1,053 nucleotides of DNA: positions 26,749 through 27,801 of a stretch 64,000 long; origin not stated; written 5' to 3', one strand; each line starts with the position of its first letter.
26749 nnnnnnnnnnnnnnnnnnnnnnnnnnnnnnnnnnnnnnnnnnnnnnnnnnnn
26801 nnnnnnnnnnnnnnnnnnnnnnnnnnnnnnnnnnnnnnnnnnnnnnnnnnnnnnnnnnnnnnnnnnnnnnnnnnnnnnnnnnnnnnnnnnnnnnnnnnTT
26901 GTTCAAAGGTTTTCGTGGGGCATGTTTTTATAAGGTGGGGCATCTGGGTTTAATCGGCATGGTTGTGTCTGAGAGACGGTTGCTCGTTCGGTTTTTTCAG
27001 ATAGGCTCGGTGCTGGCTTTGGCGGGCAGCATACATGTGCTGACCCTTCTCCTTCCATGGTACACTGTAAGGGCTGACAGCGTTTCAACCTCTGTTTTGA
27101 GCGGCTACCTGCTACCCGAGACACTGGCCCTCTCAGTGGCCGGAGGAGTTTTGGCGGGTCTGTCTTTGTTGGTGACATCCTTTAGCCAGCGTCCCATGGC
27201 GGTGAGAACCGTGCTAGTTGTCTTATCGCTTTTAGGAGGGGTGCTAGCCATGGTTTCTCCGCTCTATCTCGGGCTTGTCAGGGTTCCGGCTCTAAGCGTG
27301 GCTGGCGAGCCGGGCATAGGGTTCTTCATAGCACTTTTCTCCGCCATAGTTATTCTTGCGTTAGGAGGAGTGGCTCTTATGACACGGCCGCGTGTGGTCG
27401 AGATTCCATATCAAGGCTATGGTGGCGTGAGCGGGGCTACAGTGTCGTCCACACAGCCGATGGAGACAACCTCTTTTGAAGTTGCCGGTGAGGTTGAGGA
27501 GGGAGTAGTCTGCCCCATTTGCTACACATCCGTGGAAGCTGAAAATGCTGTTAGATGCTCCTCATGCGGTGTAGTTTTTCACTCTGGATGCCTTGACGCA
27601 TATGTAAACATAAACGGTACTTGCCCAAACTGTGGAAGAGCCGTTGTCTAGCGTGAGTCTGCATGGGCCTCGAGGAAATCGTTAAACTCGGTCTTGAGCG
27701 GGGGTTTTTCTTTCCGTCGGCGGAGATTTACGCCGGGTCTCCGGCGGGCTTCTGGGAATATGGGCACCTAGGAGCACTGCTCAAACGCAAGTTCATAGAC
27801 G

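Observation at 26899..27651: Membrane-anchored paralog of the RING finger: candidate membrane E3 next to the Ub operon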

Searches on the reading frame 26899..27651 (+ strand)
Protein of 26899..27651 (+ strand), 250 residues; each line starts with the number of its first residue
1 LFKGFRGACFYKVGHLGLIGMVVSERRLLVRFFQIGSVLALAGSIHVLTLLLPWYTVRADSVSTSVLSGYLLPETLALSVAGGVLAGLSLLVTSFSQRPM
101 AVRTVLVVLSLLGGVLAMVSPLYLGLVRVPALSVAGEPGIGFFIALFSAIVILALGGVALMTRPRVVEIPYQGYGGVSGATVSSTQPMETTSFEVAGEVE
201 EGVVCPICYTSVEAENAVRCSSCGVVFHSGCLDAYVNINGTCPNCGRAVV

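Call 4: search_protein_families(library=pfam, proteins=[window:26899-27651:+], max_evalue=0.1)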
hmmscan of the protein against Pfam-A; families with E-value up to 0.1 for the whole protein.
window:26899-27651:+ (250 aa): 15 families
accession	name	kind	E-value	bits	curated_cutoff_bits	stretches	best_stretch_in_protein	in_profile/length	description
PF13639.12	zf-RING_2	-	1.9e-09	38.1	27.3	1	205-245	3-43/44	Ring finger domain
PF13923.12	zf-C3HC4_2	-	0.00014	22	27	1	205-245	2-40/40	Zinc finger, C3HC4 type (RING finger)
PF08746.17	zf-RING-like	-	0.00024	21.6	26.6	1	217-245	11-43/43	RING-like domain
PF00628.35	PHD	-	0.00064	20.1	24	1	205-237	1-33/47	PHD-finger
PF12678.13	zf-rbx1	-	0.00073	20.2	31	1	204-245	13-54/55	RING-H2 zinc finger domain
PF13901.12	RH_dom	-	0.00084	19.7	28.1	1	201-247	154-203/206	Rubicon Homology Domain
PF17123.11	zf-RING_11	-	0.0018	18.4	27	1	205-232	2-29/29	RING-like zinc finger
PF00097.31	zf-C3HC4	-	0.0027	18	21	1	205-245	1-40/40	Zinc finger, C3HC4 type (RING finger)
PF00130.28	C1_1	-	0.0033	17.7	26.5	1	201-235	10-46/53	Phorbol esters/diacylglycerol binding domain (C1 domain)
PF14634.12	zf-RING_5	-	0.015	15.7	27.9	1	205-247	2-43/43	zinc-RING finger domain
PF23004.2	PHDvar_NSD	-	0.02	15.3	27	1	205-236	1-32/47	Histone-lysine N-methyltransferase NSD-like, variant PHD zinc finger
PF23551.1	Zn_ribbon_20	-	0.043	14.3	27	1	232-248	15-31/35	Zinc beta-ribbon domain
PF16744.11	zf-RING_15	-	0.055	14.1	30.8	1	203-234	6-36/73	KIAA1045 RING finger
PF17120.11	zf-RING_16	-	0.059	13.5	27.4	1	204-246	6-49/57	RING/Ubox like zinc-binding domain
PF14446.12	Prok-RING_1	-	0.081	13.3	29.1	1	201-233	3-36/54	Prokaryotic RING finger family 1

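Call 9: find_homologous_proteins(query=window:26959-27648:+, max_evalue=0.001)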
Query window:26959-27648:+ (230 aa): 18 proteins with E <= 0.001 among 8000 candidates.
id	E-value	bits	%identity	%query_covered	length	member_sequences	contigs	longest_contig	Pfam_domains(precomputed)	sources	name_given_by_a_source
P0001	1.4e-131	455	93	100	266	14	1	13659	PF13639.13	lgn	-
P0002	1.6e-122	425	88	100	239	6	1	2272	PF13639.13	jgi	jgi:predicted RNA-binding Zn-ribbon protein involved in translation (DUF1610 family)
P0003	2.0e-96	340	69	100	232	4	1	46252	PF13639.13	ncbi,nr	ncbi:MAG: hypothetical protein NZ956_03115 [Candidatus Caldarchaeum sp.]|nr:hypothetical protein [Ca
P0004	3.0e-96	340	68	100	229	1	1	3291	PF13639.13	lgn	-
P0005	1.1e-95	338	69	100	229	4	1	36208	PF13639.13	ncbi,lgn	ncbi:MAG: RING finger protein [Candidatus Caldarchaeum sp.]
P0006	6.8e-94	332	67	100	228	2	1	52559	PF13639.13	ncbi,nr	ncbi:MAG: RING-H2 finger protein [Candidatus Caldarchaeum sp.]|nr:RING-H2 finger protein [Candidatus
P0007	2.0e-93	330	67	100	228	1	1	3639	PF13639.13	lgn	-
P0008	7.9e-93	328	66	100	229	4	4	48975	PF13639.13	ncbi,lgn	ncbi:MAG: RING finger protein [Candidatus Caldarchaeum sp.]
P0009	6.4e-90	319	65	100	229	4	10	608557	PF13639.13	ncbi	ncbi:MAG: RING finger protein [Candidatus Caldarchaeum sp.]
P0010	1.1e-89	318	65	100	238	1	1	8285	PF13639.13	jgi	-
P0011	2.5e-88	314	66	100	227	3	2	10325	PF13639.13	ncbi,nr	ncbi:MAG: hypothetical protein NZ570_04150 [Candidatus Caldarchaeum sp.]|nr:hypothetical protein [Ca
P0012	2.4e-87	310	65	100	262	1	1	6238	PF13639.13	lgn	-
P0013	5.0e-85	303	62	100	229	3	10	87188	PF13639.13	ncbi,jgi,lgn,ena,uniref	ncbi:MAG: RING-H2 finger protein [Candidatus Caldarchaeum sp.]|uniref:RING-type domain-containing pr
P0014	6.3e-85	303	62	100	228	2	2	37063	PF13639.13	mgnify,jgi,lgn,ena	mgnify:FL=1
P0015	4.0e-84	300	61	100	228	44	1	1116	PF13639.13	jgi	jgi:hypothetical protein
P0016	5.9e-78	280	58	100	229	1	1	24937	PF13639.13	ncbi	-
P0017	3.1e-67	245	52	99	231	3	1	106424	PF12678.14,PF13639.13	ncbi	-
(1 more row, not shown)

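Call 15: find_encoding_contigs(protein=P0009, flank=10000, max_places=3)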
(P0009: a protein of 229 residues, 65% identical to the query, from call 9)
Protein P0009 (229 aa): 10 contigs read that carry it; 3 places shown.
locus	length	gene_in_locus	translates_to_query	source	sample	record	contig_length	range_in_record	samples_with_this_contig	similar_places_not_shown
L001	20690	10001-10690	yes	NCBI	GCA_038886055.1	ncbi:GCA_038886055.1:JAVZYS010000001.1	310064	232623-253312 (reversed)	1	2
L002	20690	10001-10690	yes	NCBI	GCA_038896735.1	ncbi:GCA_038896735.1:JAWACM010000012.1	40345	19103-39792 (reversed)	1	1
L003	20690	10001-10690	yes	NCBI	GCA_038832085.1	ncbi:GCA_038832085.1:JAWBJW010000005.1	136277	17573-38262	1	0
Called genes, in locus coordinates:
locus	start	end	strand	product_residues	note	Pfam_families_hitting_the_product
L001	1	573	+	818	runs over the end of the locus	PF17900:Peptidase_M1_N, PF01433:Peptidase_M1, PF13646:HEAT_2, PF01347:TPR_Vitellogenin (faint), PF02985:HEAT (faint), PF03130:HEAT_PBS (faint), PF13646:HEAT_2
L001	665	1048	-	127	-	PF00571:CBS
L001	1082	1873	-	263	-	PF13344:Hydrolase_6, PF00702:Hydrolase, PF13419:HAD_2 (weak), PF13242:Hydrolase_like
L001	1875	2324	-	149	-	PF12840:HTH_20 (weak), PF13404:HTH_AsnC-type, PF13412:HTH_24, PF25212:HVO_A0114, PF01022:HTH_5 (faint), PF08279:HTH_11 (weak), PF12802:MarR_2 (weak), PF01037:AsnC_trans_reg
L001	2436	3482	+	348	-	PF00108:Thiolase_N (weak), PF08541:ACP_syn_III_C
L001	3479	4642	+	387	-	PF00108:Thiolase_N, PF02803:Thiolase_C, PF22691:Thiolase_C_1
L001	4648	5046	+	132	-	PF01796:OB_ChsH2_C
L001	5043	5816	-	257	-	-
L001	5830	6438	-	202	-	PF01398:JAB, PF03665:UPF0172 (weak), PF14464:Prok-JAB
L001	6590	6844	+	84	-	PF11976:Rad60-SLD, PF00240:ubiquitin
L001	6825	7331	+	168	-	PF00179:UQ_con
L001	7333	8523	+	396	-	PF00899:ThiF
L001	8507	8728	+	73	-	PF03107:C1_2 (weak), PF13639:zf-RING_2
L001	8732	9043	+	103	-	-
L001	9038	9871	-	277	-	PF24161:CCDC39 (weak)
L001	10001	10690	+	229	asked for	PF13639:zf-RING_2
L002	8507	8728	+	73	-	PF03107:C1_2 (weak), PF13639:zf-RING_2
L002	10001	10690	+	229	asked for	PF13639:zf-RING_2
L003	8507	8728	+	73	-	PF03107:C1_2 (weak), PF13639:zf-RING_2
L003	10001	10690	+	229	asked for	PF13639:zf-RING_2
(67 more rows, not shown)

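Call 16: find_encoding_contigs(protein=P0017, flank=10000, max_places=2)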
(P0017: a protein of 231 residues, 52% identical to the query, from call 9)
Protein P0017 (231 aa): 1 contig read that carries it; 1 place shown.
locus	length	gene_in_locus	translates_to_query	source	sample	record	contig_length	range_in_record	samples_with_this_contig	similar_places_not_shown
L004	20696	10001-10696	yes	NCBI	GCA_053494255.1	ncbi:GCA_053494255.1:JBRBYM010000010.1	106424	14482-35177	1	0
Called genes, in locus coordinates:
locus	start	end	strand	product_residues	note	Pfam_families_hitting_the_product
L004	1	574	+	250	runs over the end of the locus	-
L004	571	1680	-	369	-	PF04212:MIT, PF13401:AAA_22 (faint), PF09336:Vps4_C (faint), PF13191:AAA_16 (faint), PF00004:AAA, PF07728:AAA_5, PF13173:AAA_14 (faint)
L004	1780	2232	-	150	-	PF12840:HTH_20 (faint), PF13404:HTH_AsnC-type, PF13412:HTH_24, PF01037:AsnC_trans_reg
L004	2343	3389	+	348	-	PF08541:ACP_syn_III_C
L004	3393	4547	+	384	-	PF00108:Thiolase_N, PF22691:Thiolase_C_1, PF02803:Thiolase_C (weak)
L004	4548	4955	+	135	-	PF12172:zf-ChsH2 (weak), PF01796:OB_ChsH2_C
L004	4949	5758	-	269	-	-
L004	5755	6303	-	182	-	PF01398:JAB, PF14464:Prok-JAB (weak)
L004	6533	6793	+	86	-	PF00240:ubiquitin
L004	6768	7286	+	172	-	PF00179:UQ_con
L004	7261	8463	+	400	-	PF00899:ThiF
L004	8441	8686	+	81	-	PF13639:zf-RING_2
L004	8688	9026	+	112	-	-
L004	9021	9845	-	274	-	-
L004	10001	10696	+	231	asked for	PF12678:zf-rbx1 (weak), PF13639:zf-RING_2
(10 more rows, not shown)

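Call 17: find_encoding_contigs(protein=P0016, flank=10000, max_places=2)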
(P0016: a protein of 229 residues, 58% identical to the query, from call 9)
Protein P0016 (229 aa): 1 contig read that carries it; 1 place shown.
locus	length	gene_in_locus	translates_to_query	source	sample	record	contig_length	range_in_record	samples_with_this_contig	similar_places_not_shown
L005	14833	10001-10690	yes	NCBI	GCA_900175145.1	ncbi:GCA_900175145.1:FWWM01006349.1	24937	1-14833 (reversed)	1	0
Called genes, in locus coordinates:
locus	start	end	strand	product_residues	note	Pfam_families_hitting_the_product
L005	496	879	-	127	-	PF00571:CBS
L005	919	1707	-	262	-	PF00702:Hydrolase, PF09419:PGP_phosphatase (faint), PF13344:Hydrolase_6, PF13419:HAD_2 (weak), PF13242:Hydrolase_like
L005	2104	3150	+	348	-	PF00108:Thiolase_N, PF08541:ACP_syn_III_C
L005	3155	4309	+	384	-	PF00108:Thiolase_N, PF22691:Thiolase_C_1, PF02803:Thiolase_C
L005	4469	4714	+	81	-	PF01796:OB_ChsH2_C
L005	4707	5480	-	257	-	-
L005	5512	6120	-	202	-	PF01398:JAB, PF03665:UPF0172 (weak), PF14464:Prok-JAB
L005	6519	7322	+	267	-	PF11976:Rad60-SLD (weak), PF00240:ubiquitin, PF00179:UQ_con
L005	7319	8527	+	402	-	PF00899:ThiF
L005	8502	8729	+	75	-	PF13639:zf-RING_2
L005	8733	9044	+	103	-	-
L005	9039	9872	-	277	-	PF28019:HmpF (faint), PF24161:CCDC39 (weak)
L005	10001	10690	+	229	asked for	PF13639:zf-RING_2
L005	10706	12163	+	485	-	PF00587:tRNA-synt_2b, PF03129:HGTP_anticodon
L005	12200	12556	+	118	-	PF00507:Oxidored_q4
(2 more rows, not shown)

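Call 25: search_protein_families(library=ncbifam, proteins=[window:26959-27648:+], max_evalue=0.1)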
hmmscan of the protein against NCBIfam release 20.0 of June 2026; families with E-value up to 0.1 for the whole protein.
window:26959-27648:+ (230 aa): 1 family
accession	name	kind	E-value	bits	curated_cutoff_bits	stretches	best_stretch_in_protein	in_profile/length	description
NF033497.1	rubre_like_arch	subfamily_domain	0.03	14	32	0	185-205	3-24/34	rubrerythrin-like domain-containing protein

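Call 26: predict_structure(alignment_id=A1)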
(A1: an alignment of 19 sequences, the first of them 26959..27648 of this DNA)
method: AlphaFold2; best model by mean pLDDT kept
length: 230 residues; sequences in the alignment: 19
mean_pLDDT: 81.5   pTM: 0.57
mean pLDDT of the five models: 81.5, 80.8, 80.2, 76.7, 76.1
residues with pLDDT >= 90: 83; 70-90: 107; 50-70: 20; < 50: 20
segments of 3 or more residues with pLDDT < 50: 150-167
pLDDT, mean of each block of 10 residues (from residue 1): 71 92 94 82 62 89 91 84 93 96 89 84 95 95 65 36 46 83 83 86 89 86 84
secondary structure, 60 per line:
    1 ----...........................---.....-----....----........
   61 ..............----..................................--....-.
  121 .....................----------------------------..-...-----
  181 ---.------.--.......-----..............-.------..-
elements in order: H5-31 E35-39 E45-48 H53-74 H79-112 E115-118 H120-141 E173-175 E197-200 E206-208 H209-219

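Call 28: search_protein_representatives(alignment_id=A1)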
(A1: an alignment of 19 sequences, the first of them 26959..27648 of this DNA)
Query: 19 sequences, 229 profile positions. Proteins with E-value up to 0.001 (for the whole library): 870; up to 1e-10: 18; up to 1e-30: 8. The best 150 are listed.
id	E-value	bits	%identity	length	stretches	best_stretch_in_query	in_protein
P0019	9.3e-80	284.1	-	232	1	1-228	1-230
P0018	1.6e-69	250.6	-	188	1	1-153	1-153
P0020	7.7e-53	196.0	-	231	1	2-229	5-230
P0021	1.3e-49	185.4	-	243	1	1-229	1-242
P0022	1.5e-47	178.7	-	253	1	5-226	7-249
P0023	5.0e-39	150.8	-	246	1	1-226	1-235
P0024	6.9e-35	137.3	-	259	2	9-151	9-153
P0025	4.8e-33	131.3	-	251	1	9-228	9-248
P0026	7.2e-28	114.3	-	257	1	5-226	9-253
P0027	1.8e-27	113.0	-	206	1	53-226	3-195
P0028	6.2e-26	108.0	-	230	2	38-161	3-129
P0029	2.5e-24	102.7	-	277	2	6-158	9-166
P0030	3.1e-24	102.4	-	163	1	88-227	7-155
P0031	7.1e-15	71.8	-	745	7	179-225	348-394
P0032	1.3e-12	64.5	-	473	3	163-226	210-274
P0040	8.9e-10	55.1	-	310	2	14-144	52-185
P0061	3.6e-07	46.6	-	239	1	121-226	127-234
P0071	7.7e-07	45.5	-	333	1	137-227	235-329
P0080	1.9e-06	44.2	-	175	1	142-226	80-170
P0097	4.4e-06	43.0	-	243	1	183-227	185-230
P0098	4.6e-06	43.0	-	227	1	138-228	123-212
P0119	7.9e-06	42.2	-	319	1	152-227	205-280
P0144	1.4e-05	41.4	-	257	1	168-228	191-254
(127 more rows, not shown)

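Call 30: fold_search(model_id=the predicted structure, library=pdb)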
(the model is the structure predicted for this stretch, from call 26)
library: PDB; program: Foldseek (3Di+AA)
matches with E <= 10: 330; with E <= 0.001: 0
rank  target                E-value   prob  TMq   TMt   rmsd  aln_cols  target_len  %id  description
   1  6ov3_A                5.5e-03  1.00  0.44  0.55   4.8       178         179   18  Crystal structure of human claudin-9 in complex with Clostridium perfringens entertoxin C-terminal domain in open form (released 2019-09-04)
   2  6ake_C                7.0e-03  1.00  0.42  0.54   5.0       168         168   20  Crystal structure of mouse claudin-3 in complex with C-terminal fragment of Clostridium perfringens enterotoxin (released 2019-02-27)
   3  3x29_A                1.1e-02  1.00  0.43  0.57   4.8       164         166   18  CRYSTAL STRUCTURE of MOUSE CLAUDIN-19 IN COMPLEX with C-TERMINAL FRAGMENT OF CLOSTRIDIUM PERFRINGENS ENTEROTOXIN (released 2015-01-21)
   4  5b2g_E                1.2e-02  1.00  0.42  0.31   5.4       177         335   18  Crystal structure of human claudin-4 in complex with C-terminal fragment of Clostridium perfringens enterotoxin (released 2016-10-05)
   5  5b2g_C                1.4e-02  1.00  0.44  0.30   4.8       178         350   17  Crystal structure of human claudin-4 in complex with C-terminal fragment of Clostridium perfringens enterotoxin (released 2016-10-05)
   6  8p3z_H                1.5e-02  1.00  0.42  0.52   5.1       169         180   11  Homomeric GluA2 flip R/G-edited Q/R-edited F231A mutant in tandem with TARP gamma-2, desensitized conformation 2 (released 2023-08-30)
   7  3x29_C                1.8e-02  1.00  0.41  0.55   5.1       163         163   20  CRYSTAL STRUCTURE of MOUSE CLAUDIN-19 IN COMPLEX with C-TERMINAL FRAGMENT OF CLOSTRIDIUM PERFRINGENS ENTEROTOXIN (released 2015-01-21)
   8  9s41_I                1.9e-02  1.00  0.42  0.52   5.7       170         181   12  Cerebellar GluA1/4 TMD with TARP gamma 7 (focused refinement) (released 2025-12-24)
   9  6akf_A                2.0e-02  1.00  0.43  0.52   5.0       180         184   20  Crystal structure of mouse claudin-3 P134A mutant in complex with C-terminal fragment of Clostridium perfringens enter (released 2019-02-20)
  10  7lep_G                2.0e-02  1.00  0.39  0.51   5.9       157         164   12  The composite LBD-TMD structure combined from all hippocampal AMPAR subtypes at 3.25 Angstrom resolution (released 2021-05-12)
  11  6akf_C                2.0e-02  1.00  0.39  0.46   5.7       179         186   17  Crystal structure of mouse claudin-3 P134A mutant in complex with C-terminal fragment of Clostridium perfringens enter (released 2019-02-20)
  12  8vhv                  2.1e-02  1.00  0.41  0.53   5.0       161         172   12  Transmembrane AMPA Receptor Regulatory Protein Subunit Gamma 2 (released 2025-01-22)
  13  6ake_A                2.3e-02  1.00  0.42  0.52   5.1       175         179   19  Crystal structure of mouse claudin-3 in complex with C-terminal fragment of Clostridium perfringens enterotoxin (released 2019-02-27)
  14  6ov2_A                2.5e-02  1.00  0.43  0.53   5.6       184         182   15  Crystal structure of human claudin-9 in complex with Clostridium perfringens entertoxin C-terminal domain in closed fo (released 2019-09-04)
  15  8u4v_A                2.5e-02  1.00  0.42  0.52   5.1       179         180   15  Cryo-EM structure of human claudin-4 complex with Clostridium perfringens enterotoxin C-terminal domain, sFab COP-1, a (released 2023-10-25)
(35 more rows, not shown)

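Call 35: find_related_loci(query=A3, collection=genome_contigs, flank=10000)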
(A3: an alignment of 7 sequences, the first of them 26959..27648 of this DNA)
Query A3 (230 aa) in genome_contigs; peptide patterns used: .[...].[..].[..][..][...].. (x = any residue, [..] = any of these).
36 stretches matched a pattern; 33 encode a relative of the query (tblastn E <= 1e-3); 33 distinct loci.
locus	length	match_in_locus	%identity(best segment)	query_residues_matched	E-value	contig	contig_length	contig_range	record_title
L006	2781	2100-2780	100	1-227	4e-152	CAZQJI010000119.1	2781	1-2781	MAG TPA_asm: uncultured Bacteroidota bacterium isolate binchicken_co71_50 genome assembly, contig: NODE_15568_length_278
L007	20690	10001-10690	94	1-230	2e-132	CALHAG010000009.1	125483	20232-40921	MAG: Candidatus Caldarchaeum subterraneum isolate H1_Bin_METABAT__153_1_1 genome assembly, contig: c_000000637518, whole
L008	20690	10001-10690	87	1-230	5e-120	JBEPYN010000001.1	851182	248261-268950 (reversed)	MAG: Nitrososphaerota archaeon isolate 03V1_S199.concoct.093 NODE_4_length_851182_cov_7.010482, whole genome shotgun seq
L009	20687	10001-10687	70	1-230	1e-103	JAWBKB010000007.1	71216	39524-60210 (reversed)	MAG: Candidatus Caldarchaeum sp. isolate GXS_201803_bins_40 GXS_201803_bins_40_scaffold_7, whole genome shotgun sequence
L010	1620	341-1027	68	1-230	2e-109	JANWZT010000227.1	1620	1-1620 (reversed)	MAG: Candidatus Caldarchaeum sp. isolate SKYG24 NODE_227_length_1620_cov_1.347375, whole genome shotgun sequence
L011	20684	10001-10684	67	1-230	1e-100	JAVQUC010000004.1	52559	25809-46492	MAG: Candidatus Caldarchaeum sp. isolate SKYBB_hs_bin7 NODE_979_length_52559_cov_290.267446, whole genome shotgun sequen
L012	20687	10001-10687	65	1-230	8e-97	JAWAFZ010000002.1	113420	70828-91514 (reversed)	MAG: Candidatus Caldarchaeum sp. isolate QQ_201912_bins_79 QQ_201912_bins_79_scaffold_2, whole genome shotgun sequence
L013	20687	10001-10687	68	1-230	1e-96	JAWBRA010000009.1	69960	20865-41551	MAG: Candidatus Caldarchaeum sp. isolate JZ-1_201705_bins_59 JZ-1_201705_bins_59_scaffold_9, whole genome shotgun sequen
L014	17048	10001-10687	66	1-230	3e-96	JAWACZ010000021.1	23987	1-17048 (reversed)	MAG: Candidatus Caldarchaeum sp. isolate QQ_201709_bins_146 QQ_201709_bins_146_scaffold_21, whole genome shotgun sequenc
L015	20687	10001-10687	65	1-230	3e-96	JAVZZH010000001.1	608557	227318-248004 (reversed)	MAG: Candidatus Caldarchaeum sp. isolate JZ-3_201907_bins_57 JZ-3_201907_bins_57_scaffold_1, whole genome shotgun sequen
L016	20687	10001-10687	64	1-230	2e-95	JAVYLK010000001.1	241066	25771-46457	MAG: Candidatus Caldarchaeum sp. isolate BF3_201808_bins_33 BF3_201808_bins_33_scaffold_1, whole genome shotgun sequence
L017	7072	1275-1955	66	1-230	3e-95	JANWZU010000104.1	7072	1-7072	MAG: Candidatus Caldarchaeum sp. isolate SKYG59 k141_7810, whole genome shotgun sequence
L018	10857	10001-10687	62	1-230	1e-88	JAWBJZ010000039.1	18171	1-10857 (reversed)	MAG: Candidatus Caldarchaeum sp. isolate GXS_201709_bins_78 GXS_201709_bins_78_scaffold_39, whole genome shotgun sequenc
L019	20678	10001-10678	46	3-229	2e-65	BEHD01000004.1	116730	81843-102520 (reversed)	Archaeon HR01 DNA, contig: NODE_75_4, isolate: HRbin01, whole genome shotgun sequence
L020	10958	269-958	49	1-229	3e-61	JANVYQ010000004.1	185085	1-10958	MAG: Candidatus Pelearchaeum maunauluense isolate 146_bin.21 NODE_49_length_185085_cov_5.525588, whole genome shotgun se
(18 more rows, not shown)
